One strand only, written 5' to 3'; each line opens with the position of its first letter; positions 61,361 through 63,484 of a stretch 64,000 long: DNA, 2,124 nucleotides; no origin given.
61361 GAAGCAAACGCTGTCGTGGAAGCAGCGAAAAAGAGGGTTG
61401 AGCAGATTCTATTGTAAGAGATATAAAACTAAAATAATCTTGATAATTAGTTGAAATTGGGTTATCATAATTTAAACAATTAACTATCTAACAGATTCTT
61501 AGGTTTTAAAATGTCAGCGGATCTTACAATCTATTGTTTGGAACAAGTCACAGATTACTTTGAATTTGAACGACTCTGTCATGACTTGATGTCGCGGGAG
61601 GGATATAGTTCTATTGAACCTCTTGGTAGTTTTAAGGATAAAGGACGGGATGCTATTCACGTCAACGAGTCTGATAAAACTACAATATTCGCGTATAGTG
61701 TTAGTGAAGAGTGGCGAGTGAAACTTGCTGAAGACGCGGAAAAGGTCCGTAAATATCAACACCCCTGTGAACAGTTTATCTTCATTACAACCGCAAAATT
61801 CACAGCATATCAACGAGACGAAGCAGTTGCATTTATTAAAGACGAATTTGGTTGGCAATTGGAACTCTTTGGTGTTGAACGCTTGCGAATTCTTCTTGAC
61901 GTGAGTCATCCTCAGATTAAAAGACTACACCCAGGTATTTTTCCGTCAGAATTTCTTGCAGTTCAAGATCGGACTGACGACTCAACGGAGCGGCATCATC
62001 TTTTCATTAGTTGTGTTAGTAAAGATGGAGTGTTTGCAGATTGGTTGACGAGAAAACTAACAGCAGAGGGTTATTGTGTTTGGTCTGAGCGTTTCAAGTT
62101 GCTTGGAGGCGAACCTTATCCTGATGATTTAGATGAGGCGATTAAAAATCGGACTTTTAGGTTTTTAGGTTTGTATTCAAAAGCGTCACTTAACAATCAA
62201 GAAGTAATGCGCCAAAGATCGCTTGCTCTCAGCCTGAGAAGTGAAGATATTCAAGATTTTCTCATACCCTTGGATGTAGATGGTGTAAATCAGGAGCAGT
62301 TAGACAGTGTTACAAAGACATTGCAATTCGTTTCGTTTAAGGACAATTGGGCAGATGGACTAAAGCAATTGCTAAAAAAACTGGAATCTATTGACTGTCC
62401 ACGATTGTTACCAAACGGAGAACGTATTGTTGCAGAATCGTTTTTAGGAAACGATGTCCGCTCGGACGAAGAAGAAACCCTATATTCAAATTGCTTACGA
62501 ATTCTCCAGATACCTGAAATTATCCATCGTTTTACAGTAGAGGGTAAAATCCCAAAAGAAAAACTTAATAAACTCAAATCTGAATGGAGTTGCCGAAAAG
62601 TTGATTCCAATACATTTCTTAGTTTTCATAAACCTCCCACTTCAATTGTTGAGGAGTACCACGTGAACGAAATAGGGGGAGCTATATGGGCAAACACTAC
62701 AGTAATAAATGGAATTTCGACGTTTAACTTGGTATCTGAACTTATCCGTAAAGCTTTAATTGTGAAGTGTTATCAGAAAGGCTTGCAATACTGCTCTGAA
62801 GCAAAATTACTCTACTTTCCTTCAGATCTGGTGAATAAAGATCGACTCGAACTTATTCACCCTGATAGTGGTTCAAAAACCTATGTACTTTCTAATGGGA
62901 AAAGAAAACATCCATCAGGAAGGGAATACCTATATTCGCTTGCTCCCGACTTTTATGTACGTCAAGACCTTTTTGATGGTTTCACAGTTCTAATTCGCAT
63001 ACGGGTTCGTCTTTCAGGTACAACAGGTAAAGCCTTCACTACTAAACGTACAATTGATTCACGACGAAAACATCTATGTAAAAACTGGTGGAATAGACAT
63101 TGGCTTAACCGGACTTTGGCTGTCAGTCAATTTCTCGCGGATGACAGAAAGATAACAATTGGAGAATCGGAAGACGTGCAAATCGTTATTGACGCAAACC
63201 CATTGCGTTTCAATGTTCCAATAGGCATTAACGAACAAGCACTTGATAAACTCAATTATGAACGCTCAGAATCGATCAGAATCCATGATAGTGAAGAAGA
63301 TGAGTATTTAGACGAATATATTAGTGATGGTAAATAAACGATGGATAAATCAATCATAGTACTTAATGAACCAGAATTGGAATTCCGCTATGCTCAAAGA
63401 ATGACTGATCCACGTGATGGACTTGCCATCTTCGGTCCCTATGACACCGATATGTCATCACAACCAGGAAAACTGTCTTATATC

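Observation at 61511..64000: Candidate short-pAgo defense operon of the Mrr-TIR-APAZ type (SPARTA-related), truncated by the window edge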

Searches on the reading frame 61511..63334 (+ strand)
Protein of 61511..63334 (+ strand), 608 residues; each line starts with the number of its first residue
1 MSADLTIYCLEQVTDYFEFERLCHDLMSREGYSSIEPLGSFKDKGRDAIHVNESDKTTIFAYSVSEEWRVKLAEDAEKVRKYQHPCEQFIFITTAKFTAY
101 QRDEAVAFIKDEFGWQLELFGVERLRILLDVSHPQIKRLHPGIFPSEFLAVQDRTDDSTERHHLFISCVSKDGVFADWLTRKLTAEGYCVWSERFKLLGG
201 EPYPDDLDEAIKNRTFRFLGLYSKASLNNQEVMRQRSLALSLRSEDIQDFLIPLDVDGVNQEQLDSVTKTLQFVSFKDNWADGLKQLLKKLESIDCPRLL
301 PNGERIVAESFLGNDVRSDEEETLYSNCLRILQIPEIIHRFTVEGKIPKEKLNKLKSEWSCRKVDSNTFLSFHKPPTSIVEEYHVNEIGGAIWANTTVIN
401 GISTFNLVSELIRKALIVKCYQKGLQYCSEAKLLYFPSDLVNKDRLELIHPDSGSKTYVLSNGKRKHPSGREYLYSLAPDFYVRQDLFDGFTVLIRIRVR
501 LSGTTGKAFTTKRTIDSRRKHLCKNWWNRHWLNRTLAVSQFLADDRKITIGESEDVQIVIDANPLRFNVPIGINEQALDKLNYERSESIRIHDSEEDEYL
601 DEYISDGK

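Call 4: search_protein_families(library=pfam, proteins=[window:61511-63334:+], max_evalue=1)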
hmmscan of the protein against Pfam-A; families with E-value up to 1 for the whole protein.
window:61511-63334:+ (608 aa): 3 families
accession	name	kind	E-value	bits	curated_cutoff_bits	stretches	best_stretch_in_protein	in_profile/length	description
PF13676.11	TIR_2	-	3.2e-15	57.1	28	1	165-288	2-122/122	TIR domain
PF04471.18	Mrr_cat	-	1.5e-06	28.7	21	1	15-107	5-99/115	Restriction endonuclease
PF11730.13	DUF3297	-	0.17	12.2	27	1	49-80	24-54/71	Protein of unknown function (DUF3297)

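Call 5: search_protein_families(library=padloc, proteins=[window:61511-63334:+], max_evalue=1)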
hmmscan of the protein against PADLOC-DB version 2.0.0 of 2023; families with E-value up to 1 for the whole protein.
window:61511-63334:+ (608 aa): 7 families
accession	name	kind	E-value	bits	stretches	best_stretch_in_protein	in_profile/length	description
PDLC02416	Aga_REase-TIR-PNTD1-PNTD2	-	2.5e-85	285.3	1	8-576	3-543/572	Class I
PDLC02403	Aga_TIR-PNTD1-PNTD2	-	5.1e-65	218.2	1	161-595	2-437/443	Class I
PDLC02421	Aga_TIR-PNTD1-PNTD2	-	3.9e-61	205.5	1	160-576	2-421/430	Class I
PDLC02400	Aga_TIR-PNTD1-PNTD2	-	1.6e-37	127.2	2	154-573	179-610/639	Class I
PDLC05079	PDC-S73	-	1.4e-05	22.1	1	18-140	13-138/752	-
PDLC05062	PDC-S66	-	0.0008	16.9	1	151-216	138-204/282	-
PDLC00628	ZorD1|ZorD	-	0.01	11.5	1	1-74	1014-1085/1171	"SWI2/SNF2 helicase, Mrr-like nuclease"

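Call 6: find_encoding_contigs(protein=window:61511-63334:+, flank=10000, max_places=6)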
Protein window:61511-63334:+ (608 aa): 2 contigs read that carry it; 1 place shown.
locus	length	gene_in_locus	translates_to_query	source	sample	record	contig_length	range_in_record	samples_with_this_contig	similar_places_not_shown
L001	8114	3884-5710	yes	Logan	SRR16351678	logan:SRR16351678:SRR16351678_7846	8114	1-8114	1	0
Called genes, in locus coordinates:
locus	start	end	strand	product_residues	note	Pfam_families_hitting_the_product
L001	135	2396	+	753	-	PF13588:HSDR_N_2, PF02384:N6_Mtase, PF01170:UPF0020, PF20473:MmeI_Mtase, PF07669:Eco57I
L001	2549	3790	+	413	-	PF01420:Methylase_S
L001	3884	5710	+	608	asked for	PF04471:Mrr_cat (weak), PF13676:TIR_2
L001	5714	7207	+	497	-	-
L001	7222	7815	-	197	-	PF04343:DUF488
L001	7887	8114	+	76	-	?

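Call 7: search_protein_families(library=ncbifam, proteins=[window:61511-63334:+], max_evalue=0.01)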
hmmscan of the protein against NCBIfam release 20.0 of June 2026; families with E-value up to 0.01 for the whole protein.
window:61511-63334:+ (608 aa): 0 families

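Call 11: search_protein_families(library=pfam, proteins=[L001:5714-7204:+, L001:7222-7815:-], max_evalue=1)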
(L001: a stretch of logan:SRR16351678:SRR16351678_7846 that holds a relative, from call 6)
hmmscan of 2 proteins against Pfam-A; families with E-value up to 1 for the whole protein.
L001:5714-7204:+ (497 aa): 1 family
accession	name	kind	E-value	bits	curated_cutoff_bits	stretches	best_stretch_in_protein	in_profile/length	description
PF20333.3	DUF6628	-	0.13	12.7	27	1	214-298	10-90/137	Family of unknown function (DUF6628)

L001:7222-7815:- (197 aa): 3 families
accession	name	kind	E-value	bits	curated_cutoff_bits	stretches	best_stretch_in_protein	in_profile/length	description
PF04343.18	DUF488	-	6.4e-22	78.9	22.2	1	40-154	1-117/121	Domain of unknown function DUF488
PF22751.1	DUF488-N3a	-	0.0018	19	27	1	124-152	80-108/118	Active DUF488-N3 subclade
PF13031.12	DUF3892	-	0.095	13.6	22.3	1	155-190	3-40/71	Protein of unknown function (DUF3892)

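Call 12: search_solved_structures(query=L001:5714-7204:+, max_evalue=0.01, show_alignments=2)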
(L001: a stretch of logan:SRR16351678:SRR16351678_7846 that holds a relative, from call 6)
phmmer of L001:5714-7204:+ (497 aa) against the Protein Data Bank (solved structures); distinct sequences matched with E-value up to 0.01: 14.
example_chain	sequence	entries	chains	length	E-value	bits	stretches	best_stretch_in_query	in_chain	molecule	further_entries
8ifk_B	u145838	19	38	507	8e-106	357.7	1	3-497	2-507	Piwi domain-containing protein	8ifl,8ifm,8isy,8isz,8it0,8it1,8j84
8j8h_A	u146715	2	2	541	9e-106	357.6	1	3-497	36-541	Piwi domain-containing protein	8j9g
8qlo_B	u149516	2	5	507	2.3e-104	352.9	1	3-497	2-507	Short prokaryotic Argonaute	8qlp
8fex_B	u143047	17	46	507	6e-102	345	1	3-497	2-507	short pAgo | Piwi domain-containing protein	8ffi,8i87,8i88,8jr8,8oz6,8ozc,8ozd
8j7s_A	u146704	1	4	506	2.1e-101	343.2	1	3-496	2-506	Piwi domain-containing protein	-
9om4_B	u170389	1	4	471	3.6e-44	154.3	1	8-497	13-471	Prokaryotic argonaute MID-PIWI family protein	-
9jsb_A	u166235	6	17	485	7.4e-41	143.4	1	7-480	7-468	Ago | pAgo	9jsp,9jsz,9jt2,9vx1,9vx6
9qbp_B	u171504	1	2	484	9.8e-30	106.7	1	7-481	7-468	Protein argonaute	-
9qbl_B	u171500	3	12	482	4.5e-26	94.6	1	202-480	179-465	Protein argonaute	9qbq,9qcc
8in8_C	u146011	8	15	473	7e-14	54.4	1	242-496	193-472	Piwi domain protein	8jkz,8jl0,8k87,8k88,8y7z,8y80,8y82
6qzk_A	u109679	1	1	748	5.2e-05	25.1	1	246-478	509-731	Protein argonaute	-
9v7s_A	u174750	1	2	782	0.00032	22.5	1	396-486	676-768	VbAgo-DM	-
9v65_A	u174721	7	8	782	0.00035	22.4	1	396-486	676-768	VbAgo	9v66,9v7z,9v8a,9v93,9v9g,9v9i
1yvu_A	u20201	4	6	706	0.0075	18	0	246-482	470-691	hypothetical protein aq_1447 | Argonaute protein | Argonaute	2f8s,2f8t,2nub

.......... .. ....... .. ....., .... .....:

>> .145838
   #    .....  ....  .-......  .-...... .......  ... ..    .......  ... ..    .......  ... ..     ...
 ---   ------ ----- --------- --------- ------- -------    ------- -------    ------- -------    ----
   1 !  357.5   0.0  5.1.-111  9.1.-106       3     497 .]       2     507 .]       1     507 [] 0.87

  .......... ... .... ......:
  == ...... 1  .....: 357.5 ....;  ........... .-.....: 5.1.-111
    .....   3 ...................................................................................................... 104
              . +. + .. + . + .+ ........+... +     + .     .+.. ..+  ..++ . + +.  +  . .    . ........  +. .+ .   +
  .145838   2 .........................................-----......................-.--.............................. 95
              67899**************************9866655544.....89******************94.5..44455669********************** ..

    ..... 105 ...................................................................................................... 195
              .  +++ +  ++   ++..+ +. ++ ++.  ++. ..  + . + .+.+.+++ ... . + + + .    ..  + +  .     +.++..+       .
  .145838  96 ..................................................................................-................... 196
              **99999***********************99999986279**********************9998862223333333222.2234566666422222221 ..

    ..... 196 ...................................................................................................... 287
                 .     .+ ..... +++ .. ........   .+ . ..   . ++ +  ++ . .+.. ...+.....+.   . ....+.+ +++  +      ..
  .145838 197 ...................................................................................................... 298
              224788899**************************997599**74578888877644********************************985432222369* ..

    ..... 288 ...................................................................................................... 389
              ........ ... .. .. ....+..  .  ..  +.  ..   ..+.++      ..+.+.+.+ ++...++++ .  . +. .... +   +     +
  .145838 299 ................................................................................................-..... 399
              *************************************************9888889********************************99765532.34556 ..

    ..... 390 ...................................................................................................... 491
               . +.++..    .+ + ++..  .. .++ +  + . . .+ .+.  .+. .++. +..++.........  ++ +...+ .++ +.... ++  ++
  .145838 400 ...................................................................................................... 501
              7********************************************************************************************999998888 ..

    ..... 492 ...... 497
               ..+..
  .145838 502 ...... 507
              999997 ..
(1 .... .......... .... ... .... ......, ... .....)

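Call 13: search_solved_structures(query=window:61511-63334:+, max_evalue=0.01, show_alignments=2)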
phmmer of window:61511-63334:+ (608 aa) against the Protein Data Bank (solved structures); distinct sequences matched with E-value up to 0.01: 8.
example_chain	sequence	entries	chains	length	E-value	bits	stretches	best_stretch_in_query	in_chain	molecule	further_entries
8j8h_B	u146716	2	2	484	7.6e-22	80.5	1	159-574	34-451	TIR domain-containing protein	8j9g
8u7b_B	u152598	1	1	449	9.9e-22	80.2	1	161-597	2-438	TIR domain-containing protein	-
8ifk_A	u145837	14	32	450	1.9e-21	79.2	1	161-575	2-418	TIR domain-containing protein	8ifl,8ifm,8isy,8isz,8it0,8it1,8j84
8z92_E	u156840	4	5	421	2.5e-21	78.8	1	161-567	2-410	TIR domain-containing protein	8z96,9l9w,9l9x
8qlo_A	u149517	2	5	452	1.3e-20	76.5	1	160-584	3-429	Toll/interleukin-1 receptor domain-containing protein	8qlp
8fex_A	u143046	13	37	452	1.3e-20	76.5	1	161-605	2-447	TIR-APAZ | TIR domain-containing protein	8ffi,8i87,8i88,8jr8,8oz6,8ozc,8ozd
8sp0_A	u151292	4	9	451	1.6e-20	76.1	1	161-605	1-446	TIR-APAZ | TIR domain-containing protein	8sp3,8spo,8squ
8j7s_B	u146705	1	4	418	1.3e-19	73.1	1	161-571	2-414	TIR domain-containing protein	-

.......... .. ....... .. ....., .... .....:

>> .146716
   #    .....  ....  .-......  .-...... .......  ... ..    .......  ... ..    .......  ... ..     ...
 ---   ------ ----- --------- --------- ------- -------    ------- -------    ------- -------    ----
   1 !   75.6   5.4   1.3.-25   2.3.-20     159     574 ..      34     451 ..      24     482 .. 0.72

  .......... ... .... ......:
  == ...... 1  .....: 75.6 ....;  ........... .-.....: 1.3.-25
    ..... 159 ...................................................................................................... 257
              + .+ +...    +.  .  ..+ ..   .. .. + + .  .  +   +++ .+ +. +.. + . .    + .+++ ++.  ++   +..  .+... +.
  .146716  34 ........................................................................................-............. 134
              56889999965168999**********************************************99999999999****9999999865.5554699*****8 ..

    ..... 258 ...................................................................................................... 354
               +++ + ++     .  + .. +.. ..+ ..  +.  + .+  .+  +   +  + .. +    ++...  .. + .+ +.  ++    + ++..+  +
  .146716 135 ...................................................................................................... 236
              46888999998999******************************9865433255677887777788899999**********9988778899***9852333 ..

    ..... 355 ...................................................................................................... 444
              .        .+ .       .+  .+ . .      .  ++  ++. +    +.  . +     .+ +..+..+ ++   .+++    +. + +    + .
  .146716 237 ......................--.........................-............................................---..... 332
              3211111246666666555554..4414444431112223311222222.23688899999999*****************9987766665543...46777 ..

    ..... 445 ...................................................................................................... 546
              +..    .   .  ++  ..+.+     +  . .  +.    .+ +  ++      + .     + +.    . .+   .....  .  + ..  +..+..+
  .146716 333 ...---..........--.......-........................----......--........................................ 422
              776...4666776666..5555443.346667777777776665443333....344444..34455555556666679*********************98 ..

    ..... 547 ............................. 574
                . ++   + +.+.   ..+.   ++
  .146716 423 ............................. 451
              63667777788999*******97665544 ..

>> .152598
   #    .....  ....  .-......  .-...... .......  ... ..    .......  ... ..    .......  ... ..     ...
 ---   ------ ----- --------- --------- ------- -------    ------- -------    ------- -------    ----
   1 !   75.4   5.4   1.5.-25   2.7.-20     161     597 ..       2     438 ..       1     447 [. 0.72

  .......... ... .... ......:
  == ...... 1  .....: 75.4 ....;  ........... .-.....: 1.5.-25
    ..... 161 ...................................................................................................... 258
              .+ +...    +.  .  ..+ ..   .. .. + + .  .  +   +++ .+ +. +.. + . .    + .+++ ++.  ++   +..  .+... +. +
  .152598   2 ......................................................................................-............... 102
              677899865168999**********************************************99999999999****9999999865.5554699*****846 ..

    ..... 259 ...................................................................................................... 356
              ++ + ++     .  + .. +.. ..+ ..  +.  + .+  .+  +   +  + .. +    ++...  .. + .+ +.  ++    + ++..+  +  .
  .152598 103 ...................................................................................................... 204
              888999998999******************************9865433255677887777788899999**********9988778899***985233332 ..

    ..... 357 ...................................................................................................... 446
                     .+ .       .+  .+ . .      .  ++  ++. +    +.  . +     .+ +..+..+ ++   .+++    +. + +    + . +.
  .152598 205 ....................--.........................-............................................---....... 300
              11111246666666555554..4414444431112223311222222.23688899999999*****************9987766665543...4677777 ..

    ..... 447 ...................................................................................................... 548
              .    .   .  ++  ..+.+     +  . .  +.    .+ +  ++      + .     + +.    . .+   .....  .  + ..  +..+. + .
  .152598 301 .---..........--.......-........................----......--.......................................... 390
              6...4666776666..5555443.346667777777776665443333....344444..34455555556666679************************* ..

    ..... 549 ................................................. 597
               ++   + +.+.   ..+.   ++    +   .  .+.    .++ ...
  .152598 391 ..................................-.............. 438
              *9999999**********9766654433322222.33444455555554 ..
